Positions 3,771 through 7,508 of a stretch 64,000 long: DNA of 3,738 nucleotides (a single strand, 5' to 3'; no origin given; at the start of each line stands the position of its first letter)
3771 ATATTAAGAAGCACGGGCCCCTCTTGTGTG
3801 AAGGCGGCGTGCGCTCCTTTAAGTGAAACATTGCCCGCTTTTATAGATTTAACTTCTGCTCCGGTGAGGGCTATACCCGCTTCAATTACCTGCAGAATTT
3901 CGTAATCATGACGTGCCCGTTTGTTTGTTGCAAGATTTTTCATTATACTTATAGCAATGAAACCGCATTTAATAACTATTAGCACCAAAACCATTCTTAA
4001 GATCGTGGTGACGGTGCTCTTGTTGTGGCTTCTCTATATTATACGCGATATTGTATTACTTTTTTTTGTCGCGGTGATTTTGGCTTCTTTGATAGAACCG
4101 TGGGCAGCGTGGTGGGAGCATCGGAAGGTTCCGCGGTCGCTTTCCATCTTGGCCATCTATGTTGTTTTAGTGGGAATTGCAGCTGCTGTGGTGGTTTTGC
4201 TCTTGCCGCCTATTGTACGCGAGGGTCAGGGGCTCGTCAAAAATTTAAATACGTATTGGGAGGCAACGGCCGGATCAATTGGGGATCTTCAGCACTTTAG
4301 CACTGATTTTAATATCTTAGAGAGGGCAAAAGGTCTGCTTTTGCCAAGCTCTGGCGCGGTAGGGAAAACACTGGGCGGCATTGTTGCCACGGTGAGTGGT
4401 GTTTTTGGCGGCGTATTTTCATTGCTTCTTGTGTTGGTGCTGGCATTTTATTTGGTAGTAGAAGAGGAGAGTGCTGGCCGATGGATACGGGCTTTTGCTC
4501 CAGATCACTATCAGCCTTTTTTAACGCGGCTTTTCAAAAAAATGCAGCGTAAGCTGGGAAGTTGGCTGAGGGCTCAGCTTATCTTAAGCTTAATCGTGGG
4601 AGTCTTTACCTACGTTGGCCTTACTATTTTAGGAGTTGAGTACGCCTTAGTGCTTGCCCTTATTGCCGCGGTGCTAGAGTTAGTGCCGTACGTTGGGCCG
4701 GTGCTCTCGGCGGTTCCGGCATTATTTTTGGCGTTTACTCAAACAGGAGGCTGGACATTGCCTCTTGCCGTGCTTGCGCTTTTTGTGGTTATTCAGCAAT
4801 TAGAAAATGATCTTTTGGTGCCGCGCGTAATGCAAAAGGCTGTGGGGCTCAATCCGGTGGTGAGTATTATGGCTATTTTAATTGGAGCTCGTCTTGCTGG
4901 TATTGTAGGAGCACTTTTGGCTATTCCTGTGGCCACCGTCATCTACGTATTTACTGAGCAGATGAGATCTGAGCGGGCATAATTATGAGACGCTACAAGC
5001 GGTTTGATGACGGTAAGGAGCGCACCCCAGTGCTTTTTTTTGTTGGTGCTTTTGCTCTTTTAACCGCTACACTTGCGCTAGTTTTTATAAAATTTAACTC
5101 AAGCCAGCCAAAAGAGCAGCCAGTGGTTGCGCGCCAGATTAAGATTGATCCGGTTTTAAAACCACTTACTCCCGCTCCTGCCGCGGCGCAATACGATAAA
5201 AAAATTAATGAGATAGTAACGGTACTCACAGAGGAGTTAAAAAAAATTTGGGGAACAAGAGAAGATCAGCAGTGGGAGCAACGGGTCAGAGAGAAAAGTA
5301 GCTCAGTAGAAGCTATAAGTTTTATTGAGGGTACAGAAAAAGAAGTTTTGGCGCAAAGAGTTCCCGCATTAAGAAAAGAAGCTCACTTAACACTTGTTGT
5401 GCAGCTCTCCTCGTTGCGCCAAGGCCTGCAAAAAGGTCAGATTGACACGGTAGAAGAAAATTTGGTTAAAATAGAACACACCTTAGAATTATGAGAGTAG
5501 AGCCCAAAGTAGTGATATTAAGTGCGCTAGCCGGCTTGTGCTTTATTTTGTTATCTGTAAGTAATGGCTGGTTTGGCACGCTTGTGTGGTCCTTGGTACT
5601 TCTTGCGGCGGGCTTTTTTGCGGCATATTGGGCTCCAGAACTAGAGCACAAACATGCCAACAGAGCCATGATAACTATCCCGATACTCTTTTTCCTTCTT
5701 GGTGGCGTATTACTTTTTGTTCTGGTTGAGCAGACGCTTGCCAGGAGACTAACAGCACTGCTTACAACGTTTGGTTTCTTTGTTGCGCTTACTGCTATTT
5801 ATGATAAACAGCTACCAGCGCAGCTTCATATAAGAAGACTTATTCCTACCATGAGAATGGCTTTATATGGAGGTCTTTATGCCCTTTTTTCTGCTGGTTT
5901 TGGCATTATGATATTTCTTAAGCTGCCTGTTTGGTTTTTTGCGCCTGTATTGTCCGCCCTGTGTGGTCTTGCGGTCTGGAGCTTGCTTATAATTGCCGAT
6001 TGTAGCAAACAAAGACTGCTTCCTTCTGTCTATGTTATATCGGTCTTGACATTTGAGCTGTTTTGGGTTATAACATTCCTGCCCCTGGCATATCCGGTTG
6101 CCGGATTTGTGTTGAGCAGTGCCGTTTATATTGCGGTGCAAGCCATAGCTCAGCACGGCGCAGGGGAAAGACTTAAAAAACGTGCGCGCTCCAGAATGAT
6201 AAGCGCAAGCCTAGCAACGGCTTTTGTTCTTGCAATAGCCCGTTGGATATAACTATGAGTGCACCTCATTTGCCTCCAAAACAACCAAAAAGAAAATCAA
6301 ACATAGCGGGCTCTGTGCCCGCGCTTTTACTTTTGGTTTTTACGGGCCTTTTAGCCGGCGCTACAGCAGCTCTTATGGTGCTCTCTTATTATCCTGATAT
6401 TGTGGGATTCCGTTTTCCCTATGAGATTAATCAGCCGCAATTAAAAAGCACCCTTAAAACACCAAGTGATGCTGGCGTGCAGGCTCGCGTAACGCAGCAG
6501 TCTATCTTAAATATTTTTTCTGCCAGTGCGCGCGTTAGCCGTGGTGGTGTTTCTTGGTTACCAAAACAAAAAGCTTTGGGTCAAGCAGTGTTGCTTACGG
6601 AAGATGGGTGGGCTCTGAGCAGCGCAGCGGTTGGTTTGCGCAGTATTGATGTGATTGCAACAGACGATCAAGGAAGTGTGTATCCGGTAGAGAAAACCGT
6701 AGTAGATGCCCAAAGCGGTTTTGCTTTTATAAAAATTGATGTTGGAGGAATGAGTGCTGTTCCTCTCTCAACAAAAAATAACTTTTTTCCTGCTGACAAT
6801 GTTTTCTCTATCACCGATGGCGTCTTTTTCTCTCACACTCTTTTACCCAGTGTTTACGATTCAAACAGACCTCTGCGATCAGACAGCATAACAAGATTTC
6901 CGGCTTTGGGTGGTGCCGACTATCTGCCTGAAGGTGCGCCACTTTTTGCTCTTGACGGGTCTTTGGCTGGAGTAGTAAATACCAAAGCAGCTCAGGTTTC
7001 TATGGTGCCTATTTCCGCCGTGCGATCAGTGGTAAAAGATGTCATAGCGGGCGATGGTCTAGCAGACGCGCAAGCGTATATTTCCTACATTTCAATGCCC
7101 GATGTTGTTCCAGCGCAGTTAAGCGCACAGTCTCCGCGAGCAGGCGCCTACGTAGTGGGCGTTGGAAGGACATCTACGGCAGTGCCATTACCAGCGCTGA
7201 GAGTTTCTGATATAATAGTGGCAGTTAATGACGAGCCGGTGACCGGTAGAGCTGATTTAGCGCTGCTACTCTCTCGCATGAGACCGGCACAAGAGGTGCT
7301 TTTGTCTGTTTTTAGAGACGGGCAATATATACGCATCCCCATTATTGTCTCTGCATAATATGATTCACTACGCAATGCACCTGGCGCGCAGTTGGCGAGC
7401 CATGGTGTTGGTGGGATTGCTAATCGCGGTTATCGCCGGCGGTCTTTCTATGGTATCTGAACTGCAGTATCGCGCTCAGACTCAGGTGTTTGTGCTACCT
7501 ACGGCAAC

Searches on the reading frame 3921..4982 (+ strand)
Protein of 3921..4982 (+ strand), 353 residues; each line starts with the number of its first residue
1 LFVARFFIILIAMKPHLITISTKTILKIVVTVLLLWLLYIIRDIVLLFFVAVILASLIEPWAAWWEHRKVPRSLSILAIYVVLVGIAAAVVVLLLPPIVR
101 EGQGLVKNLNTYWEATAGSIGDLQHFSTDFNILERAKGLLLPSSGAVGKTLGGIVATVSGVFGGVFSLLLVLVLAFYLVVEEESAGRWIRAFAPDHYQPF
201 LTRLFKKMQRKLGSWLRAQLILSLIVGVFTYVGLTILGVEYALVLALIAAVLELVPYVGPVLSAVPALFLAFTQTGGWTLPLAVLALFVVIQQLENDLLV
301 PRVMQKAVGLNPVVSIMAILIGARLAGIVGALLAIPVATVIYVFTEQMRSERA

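Call 47: search_protein_families(library=pfam, proteins=[window:3921-4982:+], max_evalue=0.0001)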
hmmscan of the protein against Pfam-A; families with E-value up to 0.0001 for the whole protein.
window:3921-4982:+ (353 aa): 1 family
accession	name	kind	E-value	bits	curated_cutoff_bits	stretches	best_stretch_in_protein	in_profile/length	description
PF01594.21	AI-2E_transport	-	5.2e-65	220.2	34.3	1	28-348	4-326/327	AI-2E family transporter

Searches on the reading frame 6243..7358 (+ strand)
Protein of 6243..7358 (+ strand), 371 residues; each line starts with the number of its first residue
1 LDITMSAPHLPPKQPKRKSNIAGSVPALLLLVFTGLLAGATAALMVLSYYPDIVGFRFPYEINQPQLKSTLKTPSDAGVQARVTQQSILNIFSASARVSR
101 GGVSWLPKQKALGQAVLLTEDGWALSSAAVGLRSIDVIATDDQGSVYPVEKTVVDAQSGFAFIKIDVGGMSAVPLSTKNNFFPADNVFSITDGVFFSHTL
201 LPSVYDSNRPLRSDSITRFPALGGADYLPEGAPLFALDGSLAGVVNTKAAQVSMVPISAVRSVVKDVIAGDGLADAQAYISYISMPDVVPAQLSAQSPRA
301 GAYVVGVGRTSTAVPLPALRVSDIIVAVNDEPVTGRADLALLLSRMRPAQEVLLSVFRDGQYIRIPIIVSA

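Call 47: search_protein_families(library=pfam, proteins=[window:6243-7358:+], max_evalue=0.0001)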
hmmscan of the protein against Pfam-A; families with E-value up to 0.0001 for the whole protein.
window:6243-7358:+ (371 aa): 1 family
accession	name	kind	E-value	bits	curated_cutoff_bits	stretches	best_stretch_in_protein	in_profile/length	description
PF13180.12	PDZ_2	-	1.4e-06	28.9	27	1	299-362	11-73/80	PDZ domain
